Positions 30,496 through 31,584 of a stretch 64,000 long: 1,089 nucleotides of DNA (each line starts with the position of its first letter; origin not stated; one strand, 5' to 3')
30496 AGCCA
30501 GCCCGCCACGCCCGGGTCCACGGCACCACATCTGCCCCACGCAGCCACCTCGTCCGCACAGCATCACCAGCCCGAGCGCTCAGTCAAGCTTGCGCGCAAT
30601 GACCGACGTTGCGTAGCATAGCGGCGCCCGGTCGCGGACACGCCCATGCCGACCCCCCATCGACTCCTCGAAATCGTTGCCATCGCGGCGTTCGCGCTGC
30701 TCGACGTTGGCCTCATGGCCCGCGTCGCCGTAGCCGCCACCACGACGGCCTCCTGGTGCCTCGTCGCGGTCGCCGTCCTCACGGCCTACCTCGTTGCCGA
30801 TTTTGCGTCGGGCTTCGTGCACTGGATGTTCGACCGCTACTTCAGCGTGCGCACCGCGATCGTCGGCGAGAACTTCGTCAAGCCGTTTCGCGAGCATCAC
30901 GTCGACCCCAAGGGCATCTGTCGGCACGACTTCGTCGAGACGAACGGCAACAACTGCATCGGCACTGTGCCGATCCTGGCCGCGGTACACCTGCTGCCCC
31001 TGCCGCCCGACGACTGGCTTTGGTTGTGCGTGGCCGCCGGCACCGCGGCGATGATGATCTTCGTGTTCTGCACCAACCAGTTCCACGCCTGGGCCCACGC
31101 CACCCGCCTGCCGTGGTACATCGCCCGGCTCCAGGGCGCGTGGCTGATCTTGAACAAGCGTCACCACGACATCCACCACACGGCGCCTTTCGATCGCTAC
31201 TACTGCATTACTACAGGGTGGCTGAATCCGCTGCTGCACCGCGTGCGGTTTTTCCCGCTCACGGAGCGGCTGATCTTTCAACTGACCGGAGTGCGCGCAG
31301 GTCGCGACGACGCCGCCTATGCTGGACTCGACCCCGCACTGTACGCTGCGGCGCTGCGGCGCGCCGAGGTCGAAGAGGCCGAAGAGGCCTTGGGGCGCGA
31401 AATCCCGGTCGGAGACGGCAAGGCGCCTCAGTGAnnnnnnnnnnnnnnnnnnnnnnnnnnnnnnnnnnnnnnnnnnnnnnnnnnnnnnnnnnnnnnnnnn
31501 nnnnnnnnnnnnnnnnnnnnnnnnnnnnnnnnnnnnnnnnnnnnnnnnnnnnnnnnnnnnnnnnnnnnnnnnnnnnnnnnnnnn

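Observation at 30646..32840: CarF/TMEM189-type ether-lipid desaturase gene coupled to a radical SAM / SPASM-like gene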

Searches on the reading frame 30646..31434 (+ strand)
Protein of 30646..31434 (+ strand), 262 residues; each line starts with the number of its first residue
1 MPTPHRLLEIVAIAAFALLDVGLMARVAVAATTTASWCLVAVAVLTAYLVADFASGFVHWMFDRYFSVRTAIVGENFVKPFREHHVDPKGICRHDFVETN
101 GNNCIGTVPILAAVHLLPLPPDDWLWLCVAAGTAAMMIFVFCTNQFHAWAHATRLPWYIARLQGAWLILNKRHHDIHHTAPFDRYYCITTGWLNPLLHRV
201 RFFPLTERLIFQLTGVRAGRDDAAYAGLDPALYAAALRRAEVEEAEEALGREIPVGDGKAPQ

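Call 6: search_protein_families(library=pfam, proteins=[window:30646-31434:+], max_evalue=0.01)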
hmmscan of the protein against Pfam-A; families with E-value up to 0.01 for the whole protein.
window:30646-31434:+ (262 aa): 2 families
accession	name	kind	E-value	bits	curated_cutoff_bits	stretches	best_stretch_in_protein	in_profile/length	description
PF10520.15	Lipid_desat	-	6.2e-54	183.1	26.4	1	48-218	1-172/175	Lipid desaturase domain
PF04116.19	FA_hydroxylase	-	0.0092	16.8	31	1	47-193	4-126/132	Fatty acid hydroxylase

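Call 7: search_protein_families(library=ncbifam, proteins=[window:30646-31434:+], max_evalue=0.01)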
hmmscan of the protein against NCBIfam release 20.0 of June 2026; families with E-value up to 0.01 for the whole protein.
window:30646-31434:+ (262 aa): 1 family
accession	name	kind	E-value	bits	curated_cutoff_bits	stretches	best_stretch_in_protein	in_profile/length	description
NF045946.1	PlasmethDesatCarF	equivalog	5.4e-70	235.9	500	1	6-242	26-258/269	plasmanylethanolamine desaturase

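Call 20: find_related_loci(query=window:30646-31434:+, collection=genome_contigs, flank=5000)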
Query window:30646-31434:+ (262 aa) in genome_contigs; peptide patterns used: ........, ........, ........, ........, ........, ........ (x = any residue, [..] = any of these).
600 stretches matched a pattern (row limit reached: there are more); 3 encode a relative of the query (tblastn E <= 1e-3); 3 distinct loci.
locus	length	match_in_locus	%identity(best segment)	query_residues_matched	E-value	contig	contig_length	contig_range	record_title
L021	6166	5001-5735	44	6-258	8e-63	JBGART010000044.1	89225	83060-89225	MAG: Myxococcaceae bacterium isolate MAG_MBR_H10.11 MBRH10-11_opera_contig_1116, whole genome shotgun sequence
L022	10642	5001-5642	47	5-215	7e-59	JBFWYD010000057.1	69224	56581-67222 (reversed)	MAG: Planctomycetota bacterium isolate CA_2019_TPBS_156 NODE_2866_length_69224_cov_11.530805_TPBS, whole genome shotgun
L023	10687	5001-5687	45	5-231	3e-56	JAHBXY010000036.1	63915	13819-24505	MAG: Planctomycetota bacterium isolate ACE_PLA31 PLA31_36, whole genome shotgun sequence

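Call 22: find_homologous_proteins(query=window:30646-31434:+)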
Query window:30646-31434:+ (262 aa): 1401 proteins with E <= 0.001 among 8000 candidates; the best 120 are listed.
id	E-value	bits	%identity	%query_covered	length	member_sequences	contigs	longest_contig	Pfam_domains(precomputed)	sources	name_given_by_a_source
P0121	7.3e-178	608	100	100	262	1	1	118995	PF10520.16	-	-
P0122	2.5e-148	511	83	100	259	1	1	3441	PF10520.16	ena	-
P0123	4.7e-113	395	75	88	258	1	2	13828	PF10520.16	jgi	jgi:ubiquitin-conjugating enzyme E2 variant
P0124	3.1e-82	294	53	95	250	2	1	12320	PF10520.16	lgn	-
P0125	3.5e-82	294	59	85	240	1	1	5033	PF10520.16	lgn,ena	-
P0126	2.6e-81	291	58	84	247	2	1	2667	PF10520.16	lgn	-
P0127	1.9e-79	285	59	84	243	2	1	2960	PF10520.16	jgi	jgi:hypothetical protein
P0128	6.8e-79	283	56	91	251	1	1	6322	PF10520.16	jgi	-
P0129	8.3e-79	283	59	84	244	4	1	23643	PF10520.16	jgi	jgi:hypothetical protein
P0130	1.3e-78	282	57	84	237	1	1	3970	PF10520.16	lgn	-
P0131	4.1e-77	277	55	85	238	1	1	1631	PF10520.16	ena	-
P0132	7.3e-77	276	57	83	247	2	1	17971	PF10520.16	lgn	-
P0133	2.1e-76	275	56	85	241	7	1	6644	PF10520.16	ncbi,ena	-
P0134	7.8e-76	273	56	85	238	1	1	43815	PF10520.16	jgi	jgi:hypothetical protein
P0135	5.3e-75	270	54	94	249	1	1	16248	PF10520.16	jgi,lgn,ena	-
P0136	6.8e-75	270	55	85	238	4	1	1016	PF10520.16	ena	-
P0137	2.1e-74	268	57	85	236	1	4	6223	PF10520.16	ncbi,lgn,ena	-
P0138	1.2e-73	266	54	87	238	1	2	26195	PF10520.16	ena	-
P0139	1.3e-73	266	57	85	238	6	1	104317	PF10520.16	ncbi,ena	-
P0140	1.0e-72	263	52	87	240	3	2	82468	PF10520.16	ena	-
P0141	1.3e-72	262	52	88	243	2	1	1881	PF10520.16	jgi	jgi:hypothetical protein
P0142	1.0e-71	260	55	85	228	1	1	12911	PF10520.16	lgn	-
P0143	1.7e-71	259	56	86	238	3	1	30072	PF10520.16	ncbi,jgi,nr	ncbi:MAG: fatty acid desaturase family protein [Deltaproteobacteria bacterium]|nr:fatty acid desatur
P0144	2.9e-71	258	55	84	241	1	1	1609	PF10520.16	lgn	-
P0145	9.9e-71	256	58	84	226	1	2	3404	PF10520.16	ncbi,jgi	jgi:hypothetical protein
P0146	1.3e-70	256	54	82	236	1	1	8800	PF10520.16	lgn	-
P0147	2.2e-70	255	54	84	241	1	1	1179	PF10520.16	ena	-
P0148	9.6e-70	253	54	85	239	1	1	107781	PF10520.16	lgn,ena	-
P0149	2.7e-69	252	55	84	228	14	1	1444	PF10520.16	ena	-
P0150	2.9e-69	252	55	83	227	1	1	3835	PF10520.16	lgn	-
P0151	5.0e-69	251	52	84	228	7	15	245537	PF10520.16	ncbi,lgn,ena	-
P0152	1.8e-68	249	54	86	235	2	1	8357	PF10520.16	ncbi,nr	ncbi:MAG: kua-ubiquitin conjugating enzyme hybrid localization domain protein [Myxococcales bacteriu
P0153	2.5e-68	248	55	80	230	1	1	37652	PF10520.16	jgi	jgi:ubiquitin-conjugating enzyme E2 variant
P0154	3.4e-68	248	55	84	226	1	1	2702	PF10520.16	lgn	-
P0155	1.2e-67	246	51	85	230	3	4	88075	PF10520.16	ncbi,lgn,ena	-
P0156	2.6e-67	245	54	85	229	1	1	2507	PF10520.16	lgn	-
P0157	9.6e-67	243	52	84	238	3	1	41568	PF10520.16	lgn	-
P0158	6.5e-66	241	52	84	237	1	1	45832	PF10520.16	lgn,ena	-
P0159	4.4e-65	238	54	83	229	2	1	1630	PF10520.16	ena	-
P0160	1.3e-64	236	58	67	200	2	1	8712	PF10520.16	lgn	-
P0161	3.1e-64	235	53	81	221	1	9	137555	PF10520.16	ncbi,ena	-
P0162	4.8e-64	234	52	83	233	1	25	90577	PF10520.16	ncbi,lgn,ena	-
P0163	5.1e-63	231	49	84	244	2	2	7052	PF10520.16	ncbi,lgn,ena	-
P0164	5.5e-62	228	46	95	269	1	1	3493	PF10520.16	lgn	-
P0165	9.2e-62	227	52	83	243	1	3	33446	PF10520.16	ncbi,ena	-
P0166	1.6e-61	226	50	82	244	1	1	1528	PF10520.16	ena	-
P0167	2.0e-61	226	52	79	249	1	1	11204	PF04116.20,PF10520.16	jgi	jgi:ubiquitin-conjugating enzyme E2 variant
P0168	2.4e-61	226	48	83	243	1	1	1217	PF10520.16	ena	-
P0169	3.5e-61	225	50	83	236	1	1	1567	PF10520.16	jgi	-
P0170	4.2e-61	225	52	80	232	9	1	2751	PF10520.16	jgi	jgi:hypothetical protein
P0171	4.2e-61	225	54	79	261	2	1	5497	PF10520.16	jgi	jgi:ubiquitin-conjugating enzyme E2 variant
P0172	5.6e-61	224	51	83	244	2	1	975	PF10520.16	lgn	-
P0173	1.1e-60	223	53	79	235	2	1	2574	PF10520.16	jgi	jgi:ubiquitin-conjugating enzyme E2 variant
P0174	1.1e-60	223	49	84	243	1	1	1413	PF10520.16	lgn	-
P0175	1.2e-60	223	49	84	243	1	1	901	PF10520.16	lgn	-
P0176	3.9e-60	222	47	87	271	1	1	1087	PF10520.16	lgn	-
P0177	5.3e-60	221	44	97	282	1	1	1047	PF10520.16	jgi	jgi:ubiquitin-conjugating enzyme E2 variant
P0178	6.2e-60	221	53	79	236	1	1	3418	PF10520.16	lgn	-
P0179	7.4e-60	221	48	89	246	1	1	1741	PF10520.16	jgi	jgi:ubiquitin-conjugating enzyme E2 variant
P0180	9.0e-60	220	48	85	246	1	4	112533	PF10520.16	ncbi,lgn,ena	-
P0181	9.7e-60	220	48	80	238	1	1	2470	PF10520.16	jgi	jgi:ubiquitin-conjugating enzyme E2 variant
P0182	2.2e-59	219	49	84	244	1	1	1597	PF10520.16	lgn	-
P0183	2.2e-59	219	47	93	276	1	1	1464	PF10520.16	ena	-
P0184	2.4e-59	219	53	79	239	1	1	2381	PF10520.16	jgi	jgi:ubiquitin-conjugating enzyme E2 variant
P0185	2.8e-59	219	46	84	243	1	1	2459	PF10520.16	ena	-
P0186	2.9e-59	219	52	80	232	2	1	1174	PF10520.16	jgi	jgi:hypothetical protein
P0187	3.3e-59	219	50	80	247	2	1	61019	PF10520.16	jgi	jgi:plasmanylethanolamine desaturase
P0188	3.4e-59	218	49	83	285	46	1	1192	PF10520.16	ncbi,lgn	-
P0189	3.4e-59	218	47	83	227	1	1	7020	PF10520.16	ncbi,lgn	-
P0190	3.6e-59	218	51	83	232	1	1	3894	PF10520.16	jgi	jgi:ubiquitin-conjugating enzyme E2 variant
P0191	3.7e-59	218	50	79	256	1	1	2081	PF10520.16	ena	-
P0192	4.8e-59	218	47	85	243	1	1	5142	PF10520.16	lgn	-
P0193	5.4e-59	218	48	89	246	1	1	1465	PF10520.16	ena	-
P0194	6.3e-59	218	45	93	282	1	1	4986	PF10520.16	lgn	-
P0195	1.2e-58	217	50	80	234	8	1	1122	PF10520.16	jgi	jgi:ubiquitin-conjugating enzyme E2 variant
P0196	1.3e-58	217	49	83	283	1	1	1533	PF10520.16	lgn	-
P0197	1.6e-58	216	44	97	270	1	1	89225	PF10520.16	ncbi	-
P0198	2.1e-58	216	42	95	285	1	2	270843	PF10520.16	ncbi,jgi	jgi:ubiquitin-conjugating enzyme E2 variant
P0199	2.2e-58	216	46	83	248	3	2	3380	PF10520.16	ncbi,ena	-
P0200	2.3e-58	216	49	79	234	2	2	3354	PF10520.16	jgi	jgi:plasmanylethanolamine desaturase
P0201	2.9e-58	215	49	79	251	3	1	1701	PF10520.16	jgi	-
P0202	3.1e-58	215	49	80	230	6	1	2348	PF04116.20,PF10520.16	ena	-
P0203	3.1e-58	215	46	88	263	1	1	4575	PF10520.16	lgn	-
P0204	3.1e-58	215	51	79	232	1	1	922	PF04116.20,PF10520.16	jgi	-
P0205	3.2e-58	215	45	93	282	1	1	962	PF10520.16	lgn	-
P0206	3.4e-58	215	49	83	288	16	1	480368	PF10520.16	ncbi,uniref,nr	ncbi:plasmanylethanolamine desaturase [Myxococcus qinghaiensis]|uniref:plasmanylethanolamine desatur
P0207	3.8e-58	215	49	83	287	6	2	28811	PF10520.16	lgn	-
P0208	4.2e-58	215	51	77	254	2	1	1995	PF10520.16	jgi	-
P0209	4.2e-58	215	43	98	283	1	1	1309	PF10520.16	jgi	jgi:hypothetical protein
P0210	4.7e-58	215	45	93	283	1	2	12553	PF10520.16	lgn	-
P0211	5.1e-58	215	48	83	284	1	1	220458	PF10520.16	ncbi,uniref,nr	ncbi:MAG TPA: fatty acid desaturase family protein [Archangium sp.]|uniref:plasmanylethanolamine des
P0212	5.6e-58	215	49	81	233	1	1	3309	PF10520.16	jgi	jgi:hypothetical protein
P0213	6.0e-58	214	48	83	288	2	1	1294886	PF10520.16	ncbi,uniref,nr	ncbi:fatty acid desaturase family protein [Myxococcus stipitatus]|uniref:plasmanylethanolamine desat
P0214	6.3e-58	214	44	93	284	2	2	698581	PF10520.16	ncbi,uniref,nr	ncbi:carotenoid synthesis regulator CarF [Corallococcus sp. H22C18031201]|uniref:plasmanylethanolami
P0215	6.5e-58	214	49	84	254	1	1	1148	PF10520.16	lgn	-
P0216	6.9e-58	214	48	84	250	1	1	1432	PF10520.16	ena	-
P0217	7.0e-58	214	50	79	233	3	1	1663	PF10520.16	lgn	-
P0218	8.7e-58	214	47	84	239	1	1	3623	PF10520.16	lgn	-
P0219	9.3e-58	214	51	80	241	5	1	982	PF10520.16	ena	-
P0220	9.6e-58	214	47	93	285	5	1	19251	PF10520.16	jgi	jgi:ubiquitin-conjugating enzyme E2 variant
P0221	1.0e-57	214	50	80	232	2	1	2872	PF04116.20,PF10520.16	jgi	jgi:TMEM189-like protein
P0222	1.1e-57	214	45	93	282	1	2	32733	PF10520.16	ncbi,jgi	jgi:ubiquitin-conjugating enzyme E2 variant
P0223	1.1e-57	214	47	82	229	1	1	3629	PF10520.16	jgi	jgi:plasmanylethanolamine desaturase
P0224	1.2e-57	213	49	96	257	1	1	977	PF10520.16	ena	-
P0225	1.2e-57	213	43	98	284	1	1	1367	PF10520.16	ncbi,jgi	jgi:ubiquitin-conjugating enzyme E2 variant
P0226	1.2e-57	213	45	83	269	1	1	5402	PF10520.16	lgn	-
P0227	1.3e-57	213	45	93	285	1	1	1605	PF10520.16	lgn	-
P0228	1.4e-57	213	43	93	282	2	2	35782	PF10520.16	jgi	jgi:hypothetical protein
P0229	1.6e-57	213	44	93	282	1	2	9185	PF10520.16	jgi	jgi:plasmanylethanolamine desaturase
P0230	1.6e-57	213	45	97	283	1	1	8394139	PF10520.16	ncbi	ncbi:fatty acid desaturase family protein [Myxococcaceae bacterium GXIMD 01537]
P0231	1.7e-57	213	52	71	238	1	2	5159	PF10520.16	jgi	jgi:ubiquitin-conjugating enzyme E2 variant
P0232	1.8e-57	213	51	80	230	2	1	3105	PF04116.20,PF10520.16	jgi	jgi:hypothetical protein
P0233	1.9e-57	213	48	85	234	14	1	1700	PF10520.16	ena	-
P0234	1.9e-57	213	48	83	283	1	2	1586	PF10520.16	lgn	-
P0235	1.9e-57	213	47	84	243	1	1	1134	PF10520.16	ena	-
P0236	2.0e-57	213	50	80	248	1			PF04116.20,PF10520.16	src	-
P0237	2.0e-57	213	47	85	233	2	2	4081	PF10520.16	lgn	-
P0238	2.7e-57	212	44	92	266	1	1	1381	PF10520.16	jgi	jgi:plasmanylethanolamine desaturase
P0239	2.8e-57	212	48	84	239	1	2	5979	PF10520.16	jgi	jgi:sterol desaturase/sphingolipid hydroxylase (fatty acid hydroxylase superfamily)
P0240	3.4e-57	212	51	73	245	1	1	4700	PF10520.16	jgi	jgi:plasmanylethanolamine desaturase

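Call 24: find_related_loci(query=A2, collection=genome_contigs, flank=5000)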
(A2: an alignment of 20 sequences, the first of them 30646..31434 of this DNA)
Query A2 (262 aa) in genome_contigs; peptide patterns used: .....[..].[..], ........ (x = any residue, [..] = any of these).
503 stretches matched a pattern; 479 encode a relative of the query (tblastn E <= 1e-3); the best 80 are kept; 80 distinct loci.
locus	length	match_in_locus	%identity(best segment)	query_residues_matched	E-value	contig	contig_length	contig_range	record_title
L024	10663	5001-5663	55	3-225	2e-81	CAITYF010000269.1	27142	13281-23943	MAG: uncultured Myxococcales bacterium isolate Ja1_bin-0143 genome assembly, contig: bin-0143:269/272, whole genome shot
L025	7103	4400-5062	58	3-225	8e-80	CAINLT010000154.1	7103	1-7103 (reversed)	MAG: uncultured Myxococcales bacterium isolate MJ-time_bin-8340 genome assembly, contig: bin-8340:154/549, whole genome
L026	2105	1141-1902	53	3-260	2e-82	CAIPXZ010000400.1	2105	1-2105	MAG: uncultured Myxococcales bacterium isolate YR2_bin-0002 genome assembly, contig: bin-0002:400/806, whole genome shot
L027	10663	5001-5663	56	3-225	7e-78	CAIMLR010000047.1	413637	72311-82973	MAG: uncultured Myxococcales bacterium isolate A14_bin-1730 genome assembly, contig: bin-1730:47/50, whole genome shotgu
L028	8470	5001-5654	54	5-223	4e-74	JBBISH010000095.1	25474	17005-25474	MAG: Myxococcales bacterium isolate STS170223_bin_369 NODE_1055_length_25474_cov_1.83884, whole genome shotgun sequence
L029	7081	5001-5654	52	5-223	5e-72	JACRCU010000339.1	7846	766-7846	MAG: Deltaproteobacteria bacterium isolate NC_groundwater_1654_Pr3_B-0.1um_9_b SR-2_scaffold_141_2395068, whole genome s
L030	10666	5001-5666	57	3-226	4e-71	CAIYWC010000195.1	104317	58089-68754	MAG: uncultured Myxococcales bacterium isolate AlinenLipids_bin-2060 genome assembly, contig: bin-2060:195/236, whole ge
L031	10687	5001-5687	55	1-229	3e-77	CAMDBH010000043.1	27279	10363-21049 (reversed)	MAG: Klebsiella pneumoniae isolate MaH-04nov19-278 genome assembly, contig: MaH-04nov19-C4243, whole genome shotgun sequ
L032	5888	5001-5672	54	3-227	5e-71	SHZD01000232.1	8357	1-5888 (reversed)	MAG: Myxococcales bacterium isolate Baikal-deep-G136 BACOMB-C40620, whole genome shotgun sequence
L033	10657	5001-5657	52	4-223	3e-69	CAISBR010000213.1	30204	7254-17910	MAG: uncultured Myxococcales bacterium isolate Ki3-D4_bin-362 genome assembly, contig: bin-362:213/244, whole genome sho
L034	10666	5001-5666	50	1-223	4e-69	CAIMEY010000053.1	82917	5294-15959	MAG: uncultured Myxococcales bacterium isolate Umea_bin-05835 genome assembly, contig: bin-05835:053/123, whole genome s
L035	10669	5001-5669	51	1-223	2e-68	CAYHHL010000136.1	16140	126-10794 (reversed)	MAG TPA_asm: uncultured Enterobacteriaceae bacterium isolate ERP119702_co1_145 genome assembly, contig: NODE_4242_length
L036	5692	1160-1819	53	3-223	5e-68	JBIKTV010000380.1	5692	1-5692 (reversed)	MAG: Myxococcota bacterium isolate ME2015-07-30_3300044647_group6_bin219 Rohwer_bin1498_scaffold_23631_c1, whole genome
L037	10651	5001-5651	53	5-222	2e-67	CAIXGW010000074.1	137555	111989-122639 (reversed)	MAG: uncultured Myxococcales bacterium isolate ErkenSummer_bin-0937 genome assembly, contig: bin-0937:074/404, whole gen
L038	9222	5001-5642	52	5-221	3e-66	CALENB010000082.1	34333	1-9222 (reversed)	MAG TPA_asm: uncultured Myxococcales bacterium isolate ERR2206774_bin.79_CONCOCT_v1.1_MAG genome assembly, contig: ERZ88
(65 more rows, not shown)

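Call 52: search_protein_families(library=padloc, proteins=[window:30646-31434:+], max_evalue=0.001)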
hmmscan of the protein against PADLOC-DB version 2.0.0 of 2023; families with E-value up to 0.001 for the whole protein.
window:30646-31434:+ (262 aa): 0 families

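Call 80: find_encoding_contigs(protein=P0124, flank=4000, max_places=2)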
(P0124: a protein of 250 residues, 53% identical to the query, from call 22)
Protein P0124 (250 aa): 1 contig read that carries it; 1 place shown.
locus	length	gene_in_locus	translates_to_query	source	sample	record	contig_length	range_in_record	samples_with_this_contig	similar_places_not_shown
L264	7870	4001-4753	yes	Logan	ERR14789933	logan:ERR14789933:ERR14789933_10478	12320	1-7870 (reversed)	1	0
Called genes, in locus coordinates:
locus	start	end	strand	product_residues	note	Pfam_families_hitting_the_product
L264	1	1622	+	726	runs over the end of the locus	PF01510:Amidase_2, PF25275:Golvesin_C, PF00526:Dicty_CTDC (faint)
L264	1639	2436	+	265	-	PF03544:TonB_C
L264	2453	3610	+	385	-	PF04339:FemAB_like, PF13480:Acetyltransf_6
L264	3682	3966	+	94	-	PF00581:Rhodanese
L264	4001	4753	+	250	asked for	PF10520:Lipid_desat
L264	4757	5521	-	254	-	PF02517:Rce1-like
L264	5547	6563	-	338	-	PF00149:Metallophos, PF12850:Metallophos_2 (faint)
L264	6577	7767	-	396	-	PF00155:Aminotran_1_2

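Call 81: find_encoding_contigs(protein=P0135, flank=4000, max_places=2)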
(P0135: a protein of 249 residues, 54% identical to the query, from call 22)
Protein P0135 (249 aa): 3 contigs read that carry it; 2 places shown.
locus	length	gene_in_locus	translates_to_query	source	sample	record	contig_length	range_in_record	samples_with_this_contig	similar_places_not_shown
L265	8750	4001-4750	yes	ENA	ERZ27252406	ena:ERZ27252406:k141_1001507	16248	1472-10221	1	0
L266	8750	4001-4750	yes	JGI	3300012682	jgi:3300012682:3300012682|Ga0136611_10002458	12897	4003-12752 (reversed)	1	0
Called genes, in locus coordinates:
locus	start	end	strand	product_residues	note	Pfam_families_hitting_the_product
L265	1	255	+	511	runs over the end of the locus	PF00890:FAD_binding_2 (faint), PF01266:DAO, PF12831:FAD_oxidored (faint), PF00732:GMC_oxred_N, PF05199:GMC_oxred_C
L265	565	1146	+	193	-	-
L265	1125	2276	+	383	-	PF07648:Kazal_2 (faint), PF00050:Kazal_1 (weak)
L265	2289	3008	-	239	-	-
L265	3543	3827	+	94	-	PF00581:Rhodanese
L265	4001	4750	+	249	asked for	PF10520:Lipid_desat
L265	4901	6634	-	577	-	-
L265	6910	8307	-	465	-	PF07396:Porin_O_P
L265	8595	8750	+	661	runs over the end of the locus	PF00456:Transketolase_N, PF02779:Transket_pyr, PF22613:Transketolase_C_1, PF02780:Transketolase_C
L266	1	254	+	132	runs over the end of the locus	PF05199:GMC_oxred_C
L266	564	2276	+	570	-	PF07648:Kazal_2 (faint), PF00050:Kazal_1 (weak)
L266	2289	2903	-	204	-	-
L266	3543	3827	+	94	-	PF00581:Rhodanese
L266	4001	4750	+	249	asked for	PF10520:Lipid_desat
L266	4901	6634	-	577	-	-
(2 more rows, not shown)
